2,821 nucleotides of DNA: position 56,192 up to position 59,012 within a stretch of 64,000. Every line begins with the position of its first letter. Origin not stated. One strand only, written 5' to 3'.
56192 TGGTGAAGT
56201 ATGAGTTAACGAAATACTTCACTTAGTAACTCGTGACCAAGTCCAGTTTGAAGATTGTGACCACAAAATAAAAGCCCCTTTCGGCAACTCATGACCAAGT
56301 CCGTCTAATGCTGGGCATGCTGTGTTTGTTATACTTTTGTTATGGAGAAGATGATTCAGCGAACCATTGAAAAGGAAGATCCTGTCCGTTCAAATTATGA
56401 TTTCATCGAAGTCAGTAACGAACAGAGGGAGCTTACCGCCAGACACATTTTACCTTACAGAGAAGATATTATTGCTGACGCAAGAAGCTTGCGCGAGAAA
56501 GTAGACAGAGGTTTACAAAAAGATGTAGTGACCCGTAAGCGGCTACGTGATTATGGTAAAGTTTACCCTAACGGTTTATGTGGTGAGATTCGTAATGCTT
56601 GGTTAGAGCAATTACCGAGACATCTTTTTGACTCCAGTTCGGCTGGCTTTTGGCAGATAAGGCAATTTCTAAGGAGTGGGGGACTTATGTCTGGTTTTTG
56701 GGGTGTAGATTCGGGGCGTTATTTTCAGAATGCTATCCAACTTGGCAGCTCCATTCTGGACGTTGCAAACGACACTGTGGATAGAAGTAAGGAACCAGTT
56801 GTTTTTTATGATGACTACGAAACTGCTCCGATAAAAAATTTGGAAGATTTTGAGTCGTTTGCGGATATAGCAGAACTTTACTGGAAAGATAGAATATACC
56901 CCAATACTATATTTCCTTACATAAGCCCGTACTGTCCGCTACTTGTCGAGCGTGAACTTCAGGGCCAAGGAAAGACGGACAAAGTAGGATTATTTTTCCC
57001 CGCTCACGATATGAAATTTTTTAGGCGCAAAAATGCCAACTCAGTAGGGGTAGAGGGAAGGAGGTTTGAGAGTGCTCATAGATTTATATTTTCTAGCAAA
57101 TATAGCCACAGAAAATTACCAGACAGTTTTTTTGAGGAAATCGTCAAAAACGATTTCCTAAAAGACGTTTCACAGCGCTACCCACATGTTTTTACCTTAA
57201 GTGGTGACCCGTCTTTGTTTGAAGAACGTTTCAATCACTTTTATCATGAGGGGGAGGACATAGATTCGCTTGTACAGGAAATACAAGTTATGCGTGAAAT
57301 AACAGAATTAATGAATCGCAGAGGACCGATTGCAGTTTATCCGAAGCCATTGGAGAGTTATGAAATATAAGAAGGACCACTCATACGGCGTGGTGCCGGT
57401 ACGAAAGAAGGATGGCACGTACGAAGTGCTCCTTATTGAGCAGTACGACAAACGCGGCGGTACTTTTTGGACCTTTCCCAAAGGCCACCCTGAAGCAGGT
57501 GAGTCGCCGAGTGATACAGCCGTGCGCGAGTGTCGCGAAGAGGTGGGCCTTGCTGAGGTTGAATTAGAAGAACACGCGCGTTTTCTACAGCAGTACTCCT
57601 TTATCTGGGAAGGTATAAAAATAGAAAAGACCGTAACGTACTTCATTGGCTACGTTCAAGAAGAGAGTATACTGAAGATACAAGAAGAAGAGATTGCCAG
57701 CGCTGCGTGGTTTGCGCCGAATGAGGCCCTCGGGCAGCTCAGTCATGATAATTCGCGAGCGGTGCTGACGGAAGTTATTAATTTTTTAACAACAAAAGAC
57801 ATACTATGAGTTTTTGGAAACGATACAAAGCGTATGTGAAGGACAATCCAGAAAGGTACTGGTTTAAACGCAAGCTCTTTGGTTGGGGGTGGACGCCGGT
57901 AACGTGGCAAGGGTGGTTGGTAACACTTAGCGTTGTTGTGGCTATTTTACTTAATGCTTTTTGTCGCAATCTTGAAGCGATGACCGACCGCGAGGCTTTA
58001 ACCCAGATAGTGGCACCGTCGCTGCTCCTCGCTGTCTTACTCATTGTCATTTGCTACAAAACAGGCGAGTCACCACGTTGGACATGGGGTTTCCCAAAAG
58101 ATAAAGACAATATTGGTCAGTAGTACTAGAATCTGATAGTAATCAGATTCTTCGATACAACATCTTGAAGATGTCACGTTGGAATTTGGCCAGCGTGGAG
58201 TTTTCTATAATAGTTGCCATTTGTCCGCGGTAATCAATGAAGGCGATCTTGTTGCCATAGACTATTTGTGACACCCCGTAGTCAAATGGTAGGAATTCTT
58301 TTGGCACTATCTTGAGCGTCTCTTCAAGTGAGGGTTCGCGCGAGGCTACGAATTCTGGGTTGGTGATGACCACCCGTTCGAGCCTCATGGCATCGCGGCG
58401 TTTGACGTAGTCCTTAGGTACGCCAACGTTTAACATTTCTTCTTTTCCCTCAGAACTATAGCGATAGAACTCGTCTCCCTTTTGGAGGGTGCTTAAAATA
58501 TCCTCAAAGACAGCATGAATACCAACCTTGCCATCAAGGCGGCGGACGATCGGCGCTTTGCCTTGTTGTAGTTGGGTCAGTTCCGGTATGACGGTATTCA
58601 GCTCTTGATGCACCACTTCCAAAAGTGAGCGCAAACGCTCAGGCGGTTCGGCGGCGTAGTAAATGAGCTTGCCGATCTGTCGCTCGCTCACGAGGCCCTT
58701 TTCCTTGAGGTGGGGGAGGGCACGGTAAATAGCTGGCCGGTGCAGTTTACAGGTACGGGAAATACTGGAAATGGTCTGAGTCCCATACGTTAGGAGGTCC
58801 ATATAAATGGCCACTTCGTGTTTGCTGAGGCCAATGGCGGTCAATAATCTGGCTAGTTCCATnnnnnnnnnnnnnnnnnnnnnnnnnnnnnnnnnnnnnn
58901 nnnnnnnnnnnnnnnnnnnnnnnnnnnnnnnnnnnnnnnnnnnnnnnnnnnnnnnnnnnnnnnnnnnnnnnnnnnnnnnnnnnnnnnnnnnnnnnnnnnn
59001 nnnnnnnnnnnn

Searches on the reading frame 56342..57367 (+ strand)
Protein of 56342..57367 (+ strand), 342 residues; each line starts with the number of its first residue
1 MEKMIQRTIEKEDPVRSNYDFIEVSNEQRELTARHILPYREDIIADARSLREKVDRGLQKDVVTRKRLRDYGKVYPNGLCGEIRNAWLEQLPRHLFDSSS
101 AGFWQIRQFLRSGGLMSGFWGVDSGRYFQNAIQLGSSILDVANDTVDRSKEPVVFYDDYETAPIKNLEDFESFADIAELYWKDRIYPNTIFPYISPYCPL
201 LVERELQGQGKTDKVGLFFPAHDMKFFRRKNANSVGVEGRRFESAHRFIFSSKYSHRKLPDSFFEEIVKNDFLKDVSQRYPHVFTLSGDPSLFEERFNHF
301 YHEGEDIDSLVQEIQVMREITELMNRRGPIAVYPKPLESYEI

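Call 10: search_protein_families(library=pfam, proteins=[window:56342-57367:+], max_evalue=0.01)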
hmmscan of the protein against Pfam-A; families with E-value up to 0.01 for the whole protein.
window:56342-57367:+ (342 aa): 1 family
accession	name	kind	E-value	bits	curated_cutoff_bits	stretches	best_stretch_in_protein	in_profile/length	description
PF15238.11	TEADIR3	-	0.0033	18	26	1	255-266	4-15/16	Omega loop, TEAD interating region 3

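Call 94: search_protein_families(library=padloc, proteins=[window:56342-57367:+], max_evalue=0.01)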
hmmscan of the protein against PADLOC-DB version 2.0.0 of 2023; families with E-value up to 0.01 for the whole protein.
window:56342-57367:+ (342 aa): 0 families

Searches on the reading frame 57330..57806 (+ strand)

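Call 10: search_protein_families(library=pfam, proteins=[window:57330-57806:+], max_evalue=0.01)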
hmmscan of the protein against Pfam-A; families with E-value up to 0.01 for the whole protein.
window:57330-57806:+ (159 aa): 2 families
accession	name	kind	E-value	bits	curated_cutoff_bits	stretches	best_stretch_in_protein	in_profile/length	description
PF00293.34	NUDIX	-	2e-22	80.1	21.1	1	19-139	6-125/134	NUDIX domain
PF14815.12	NUDIX_4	-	0.0046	17.2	35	1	44-132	24-108/113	NUDIX domain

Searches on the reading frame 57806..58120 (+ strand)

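Call 10: search_protein_families(library=pfam, proteins=[window:57806-58120:+], max_evalue=0.01)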
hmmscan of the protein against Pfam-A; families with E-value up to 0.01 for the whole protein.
window:57806-58120:+ (105 aa): 1 family
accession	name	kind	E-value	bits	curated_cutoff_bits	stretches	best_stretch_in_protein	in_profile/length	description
PF20990.2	DUF2207_C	-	0.0059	16.8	33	1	6-94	122-194/247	Predicted membrane protein (DUF2207) C-terminal domain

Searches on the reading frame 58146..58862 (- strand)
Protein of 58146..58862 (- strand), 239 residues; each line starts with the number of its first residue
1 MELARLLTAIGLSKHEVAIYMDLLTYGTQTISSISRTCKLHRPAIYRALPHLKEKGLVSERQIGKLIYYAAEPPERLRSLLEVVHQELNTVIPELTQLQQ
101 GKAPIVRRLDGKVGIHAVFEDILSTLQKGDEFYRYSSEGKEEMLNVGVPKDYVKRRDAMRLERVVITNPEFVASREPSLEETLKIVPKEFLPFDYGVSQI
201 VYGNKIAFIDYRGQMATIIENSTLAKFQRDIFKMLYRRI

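Call 10: search_protein_families(library=pfam, proteins=[window:58146-58862:-], max_evalue=0.01)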
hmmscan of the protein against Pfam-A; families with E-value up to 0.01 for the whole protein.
window:58146-58862:- (239 aa): 2 families
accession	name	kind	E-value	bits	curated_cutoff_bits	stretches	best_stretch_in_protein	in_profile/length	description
PF01978.25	TrmB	-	4.3e-14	52.5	25.6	1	7-73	1-67/68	Sugar-specific transcriptional regulator TrmB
PF13730.12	HTH_36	-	0.0057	16.9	25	0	12-58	3-55/55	Helix-turn-helix domain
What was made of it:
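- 58143..58862 (-): Divergent TrmB-family HTH regulator gene (239 aa). Pfam TrmB, E 4e-14 (call 10).
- On TrmB-family transcription regulator (58143-58862): PF01978, 52.5 bits against a cut-off of 25.6 (call 10).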

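Call 11: search_protein_families(library=ncbifam, proteins=[window:58146-58862:-], max_evalue=0.01)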
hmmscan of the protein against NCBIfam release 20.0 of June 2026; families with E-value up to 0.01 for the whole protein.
window:58146-58862:- (239 aa): 10 families
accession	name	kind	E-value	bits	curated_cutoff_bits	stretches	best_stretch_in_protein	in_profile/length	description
NF040851.1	tran_reg_TrmB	equivalog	3.9e-08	32.8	600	1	3-123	7-129/338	HTH-type sugar-sensing transcriptional regulator TrmB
NF053606.1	Sta1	subfamily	5.7e-07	29.6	80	1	10-63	16-69/100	Sta1 family transcriptional regulator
NF033788.1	HTH_metalloreg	subfamily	2.8e-06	27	55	1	20-75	17-72/77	metalloregulator ArsR/SmtB family transcription factor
NF047392.1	TransRegTrmBHalo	equivalog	7e-05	22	500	1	3-95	9-97/349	HTH-type sugar sensing transcriptional regulator TrmB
TIGR01884.1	cas_HTH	subfamily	0.00024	20.6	60.2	1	9-62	137-190/202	CRISPR-associated CARF protein Csa3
NF040939.2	trans_reg_lrs14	equivalog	0.00029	20.8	90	1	10-61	17-69/103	Lrs14 family HTH-type transcriptional regulator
NF033789.1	repress_SdpR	subfamily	0.00033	20.5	100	1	21-70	14-63/79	autorepressor SdpR family transcription factor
NF047390.1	TransRegTrmBL1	equivalog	0.00064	18.8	650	1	3-92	6-91/341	HTH-type sugar sensing transcriptional regulator TrmBL1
NF053756.1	MreA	equivalog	0.0026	17.5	100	1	2-62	5-65/110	MreA family transcriptional regulator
NF007528.0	PRK10141.1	subfamily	0.0074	16.1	97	0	17-73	19-75/117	metalloregulator ArsR/SmtB family transcription factor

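Call 94: search_protein_families(library=padloc, proteins=[window:58146-58862:-], max_evalue=0.01)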
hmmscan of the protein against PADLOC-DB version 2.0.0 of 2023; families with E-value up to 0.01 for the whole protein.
window:58146-58862:- (239 aa): 11 families
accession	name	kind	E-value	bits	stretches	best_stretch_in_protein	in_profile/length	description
PDLC01268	CasR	-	1.1e-05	23.4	1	9-64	120-173/179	"CAS-I,CAS-II,CAS-III,CAS-IV,CAS-V,CAS-VI; associated_signaling"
PDLC01438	Csa3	-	7e-05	21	1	16-100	150-223/305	"CAS-I,CAS-II,CAS-III,CAS-IV,CAS-V,CAS-VI; associated_signaling"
PDLC01858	CARF3--CARF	-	0.0001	20.3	1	6-65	137-194/204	-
PDLC01044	Csa3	-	0.00019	19.4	1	10-62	132-181/194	Type I-A associated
PDLC01434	CasR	-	0.00028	18.8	1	9-67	124-180/191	"CAS-I,CAS-II,CAS-III,CAS-IV,CAS-V,CAS-VI; associated_signaling"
PDLC01720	Csa3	-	0.0007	18.1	1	31-84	45-102/118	Csa3_1_CAS-I-II-III-IV-V-VI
PDLC01852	CARF3--CARF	-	0.00077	17.4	0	12-65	141-194/208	-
PDLC04368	PDC-M05A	-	0.0013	16.5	1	31-76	32-77/201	-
PDLC01849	CARF3--CARF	-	0.0026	15.5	1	10-61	134-184/197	-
PDLC01857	CARF3--CARF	-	0.0028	15.3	0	3-63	120-178/201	-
PDLC01848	CARF3--CARF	-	0.0044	14.7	1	11-65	134-184/197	-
